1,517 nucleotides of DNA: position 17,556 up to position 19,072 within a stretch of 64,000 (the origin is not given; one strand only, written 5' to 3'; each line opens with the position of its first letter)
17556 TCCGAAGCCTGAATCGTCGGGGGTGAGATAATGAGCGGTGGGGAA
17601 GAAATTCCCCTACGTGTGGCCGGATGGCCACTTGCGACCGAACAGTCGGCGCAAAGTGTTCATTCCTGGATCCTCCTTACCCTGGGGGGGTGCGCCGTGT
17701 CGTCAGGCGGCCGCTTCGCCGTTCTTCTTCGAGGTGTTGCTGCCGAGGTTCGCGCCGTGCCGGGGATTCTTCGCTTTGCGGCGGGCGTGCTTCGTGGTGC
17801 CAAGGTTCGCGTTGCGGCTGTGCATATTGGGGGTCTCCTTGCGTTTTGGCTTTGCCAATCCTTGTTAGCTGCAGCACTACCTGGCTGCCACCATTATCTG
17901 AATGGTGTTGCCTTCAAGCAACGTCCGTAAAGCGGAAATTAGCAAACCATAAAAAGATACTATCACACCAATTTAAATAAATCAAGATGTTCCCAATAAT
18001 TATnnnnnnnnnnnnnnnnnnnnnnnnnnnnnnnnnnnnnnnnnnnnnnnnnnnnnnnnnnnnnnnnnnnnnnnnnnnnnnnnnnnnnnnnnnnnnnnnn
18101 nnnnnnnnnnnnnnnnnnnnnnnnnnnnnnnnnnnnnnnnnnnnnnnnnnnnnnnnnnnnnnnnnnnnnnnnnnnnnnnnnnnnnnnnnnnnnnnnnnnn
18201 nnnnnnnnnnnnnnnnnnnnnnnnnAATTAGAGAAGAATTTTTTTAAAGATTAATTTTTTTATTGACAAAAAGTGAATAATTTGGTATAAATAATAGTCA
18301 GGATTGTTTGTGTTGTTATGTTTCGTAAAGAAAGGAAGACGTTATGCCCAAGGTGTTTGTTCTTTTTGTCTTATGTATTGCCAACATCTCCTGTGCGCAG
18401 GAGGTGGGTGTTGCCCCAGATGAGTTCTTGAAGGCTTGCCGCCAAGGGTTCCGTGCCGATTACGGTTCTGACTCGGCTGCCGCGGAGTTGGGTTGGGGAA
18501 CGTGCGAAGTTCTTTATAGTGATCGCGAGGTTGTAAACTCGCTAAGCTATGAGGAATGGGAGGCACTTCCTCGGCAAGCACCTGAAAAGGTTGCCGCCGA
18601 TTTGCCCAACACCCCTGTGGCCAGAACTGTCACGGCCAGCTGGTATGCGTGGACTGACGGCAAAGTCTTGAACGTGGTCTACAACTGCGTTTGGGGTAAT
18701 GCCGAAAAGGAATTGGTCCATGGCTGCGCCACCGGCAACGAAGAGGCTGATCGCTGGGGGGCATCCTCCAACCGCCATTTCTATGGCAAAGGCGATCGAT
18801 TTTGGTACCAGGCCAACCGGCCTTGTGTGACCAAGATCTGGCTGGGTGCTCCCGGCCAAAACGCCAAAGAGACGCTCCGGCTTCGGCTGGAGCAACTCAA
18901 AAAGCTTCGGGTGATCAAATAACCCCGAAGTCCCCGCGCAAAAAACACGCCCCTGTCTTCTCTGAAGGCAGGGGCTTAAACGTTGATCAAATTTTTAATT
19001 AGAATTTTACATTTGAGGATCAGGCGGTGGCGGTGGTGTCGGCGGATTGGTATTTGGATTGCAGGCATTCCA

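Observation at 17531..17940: Roughly 400-nt GC-rich ORF-incoherent element with a strong minus-strand terminator: candidate structured ncRNA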

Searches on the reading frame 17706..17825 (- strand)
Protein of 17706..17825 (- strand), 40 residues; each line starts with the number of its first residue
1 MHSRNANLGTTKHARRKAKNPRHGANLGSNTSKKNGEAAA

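Call 10: search_protein_families(library=pfam, max_evalue=1, proteins=[window:17706-17825:-])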
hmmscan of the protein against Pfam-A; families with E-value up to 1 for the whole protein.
seq(40 aa): 0 families

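Call 11: search_protein_families(library=ncbifam, max_evalue=1, proteins=[window:17706-17825:-])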
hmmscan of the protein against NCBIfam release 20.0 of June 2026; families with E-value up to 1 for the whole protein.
seq(40 aa): 0 families

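Call 15: find_homologous_proteins(query=window:17706-17825:-, max_evalue=10)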
Query seq(40 aa): no candidate shares three 5-residue words with the query. No homologue found.

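Call 41: search_protein_representatives(protein=window:17706-17825:-)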
Query: 40 residues. Proteins with E-value up to 0.001 (for the whole library): 0; up to 1e-10: 0; up to 1e-30: 0. The best 0 are listed.

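Call 64: search_protein_families(library=phrogs, max_evalue=1, proteins=[window:17706-17825:-])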
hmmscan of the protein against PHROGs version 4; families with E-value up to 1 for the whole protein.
seq(40 aa): 0 families

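Call 66: search_solved_structures(query=window:17706-17825:-, max_evalue=10)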
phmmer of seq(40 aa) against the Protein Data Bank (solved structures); distinct sequences matched with E-value up to 10: 0.

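Call 85: predict_structure(protein=window:17706-17825:-)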
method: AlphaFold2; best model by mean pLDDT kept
length: 40 residues; sequences in the alignment: 1
mean_pLDDT: 69.9   pTM: 0.15
mean pLDDT of the five models: 69.9, 69.7, 68.1, 61.9, 60.0
residues with pLDDT >= 90: 0; 70-90: 18; 50-70: 22; < 50: 0
segments of 3 or more residues with pLDDT < 50: none
pLDDT, mean of each block of 10 residues (from residue 1): 76 67 69 68
secondary structure: DSSP gave nothing for this model
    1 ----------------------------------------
elements in order:

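Call 96: search_dna_similar(query=window:17706-17825:-, collection=phages, mode=protein, max_evalue=1, max_rows=5)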
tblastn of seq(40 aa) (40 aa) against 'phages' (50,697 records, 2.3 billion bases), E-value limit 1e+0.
No match.

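Call 97: search_dna_similar(query=window:17706-17825:-, collection=plasmids, mode=protein, max_evalue=1, max_rows=5)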
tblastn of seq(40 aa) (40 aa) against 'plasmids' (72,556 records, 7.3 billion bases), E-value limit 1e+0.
No match.

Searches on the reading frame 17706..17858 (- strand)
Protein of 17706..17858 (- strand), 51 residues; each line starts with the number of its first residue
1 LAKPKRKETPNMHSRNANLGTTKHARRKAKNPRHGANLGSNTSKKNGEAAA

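Call 10: search_protein_families(library=pfam, max_evalue=1, proteins=[window:17706-17858:-])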
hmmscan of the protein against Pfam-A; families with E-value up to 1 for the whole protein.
seq(51 aa): 0 families

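Call 11: search_protein_families(library=ncbifam, max_evalue=1, proteins=[window:17706-17858:-])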
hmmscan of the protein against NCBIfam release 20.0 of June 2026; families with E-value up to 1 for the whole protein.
seq(51 aa): 0 families

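Call 22: find_related_loci(query=window:17706-17858:-, collection=genome_contigs, flank=4000)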
Query seq(51 aa) (51 aa) in genome_contigs; peptide patterns used: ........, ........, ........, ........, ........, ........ (x = any residue, [..] = any of these).
366 stretches matched a pattern, but none encodes a relative of the query by tblastn (E <= 1e-3).

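Call 23: find_related_loci(query=window:17706-17858:-, collection=viral_contigs, flank=4000)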
Query seq(51 aa) (51 aa) in viral_contigs; peptide patterns used: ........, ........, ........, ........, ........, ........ (x = any residue, [..] = any of these).
21 stretches matched a pattern, but none encodes a relative of the query by tblastn (E <= 1e-3).

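Call 42: find_related_loci(query=window:17706-17858:-, collection=metagenome_contigs, flank=4000)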
Query seq(51 aa) (51 aa) in metagenome_contigs; peptide patterns used: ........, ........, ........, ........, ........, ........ (x = any residue, [..] = any of these).
576 stretches matched a pattern, but none encodes a relative of the query by tblastn (E <= 1e-3).

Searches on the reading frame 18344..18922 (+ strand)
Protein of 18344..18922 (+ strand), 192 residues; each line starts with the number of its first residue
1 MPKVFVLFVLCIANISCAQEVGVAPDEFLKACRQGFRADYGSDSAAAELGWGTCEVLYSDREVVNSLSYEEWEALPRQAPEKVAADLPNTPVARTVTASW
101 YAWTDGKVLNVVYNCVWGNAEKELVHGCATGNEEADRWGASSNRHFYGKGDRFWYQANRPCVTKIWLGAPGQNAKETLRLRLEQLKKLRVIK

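Call 10: search_protein_families(library=pfam, max_evalue=1, proteins=[window:18344-18922:+])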
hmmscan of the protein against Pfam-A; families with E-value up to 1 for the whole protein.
window:18344-18922:+ (192 aa): 0 families

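Call 11: search_protein_families(library=ncbifam, max_evalue=1, proteins=[window:18344-18922:+])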
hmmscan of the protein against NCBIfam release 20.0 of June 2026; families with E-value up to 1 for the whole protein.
window:18344-18922:+ (192 aa): 0 families

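Call 64: search_protein_families(library=phrogs, max_evalue=1, proteins=[window:18344-18922:+])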
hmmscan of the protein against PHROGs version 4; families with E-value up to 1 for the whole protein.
window:18344-18922:+ (192 aa): 0 families

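Call 98: search_dna_similar(query=window:18344-18922:+, collection=plasmids, mode=protein, max_evalue=0.001, max_rows=5)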
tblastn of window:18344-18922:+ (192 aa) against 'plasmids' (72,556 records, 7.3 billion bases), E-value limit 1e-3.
No match.
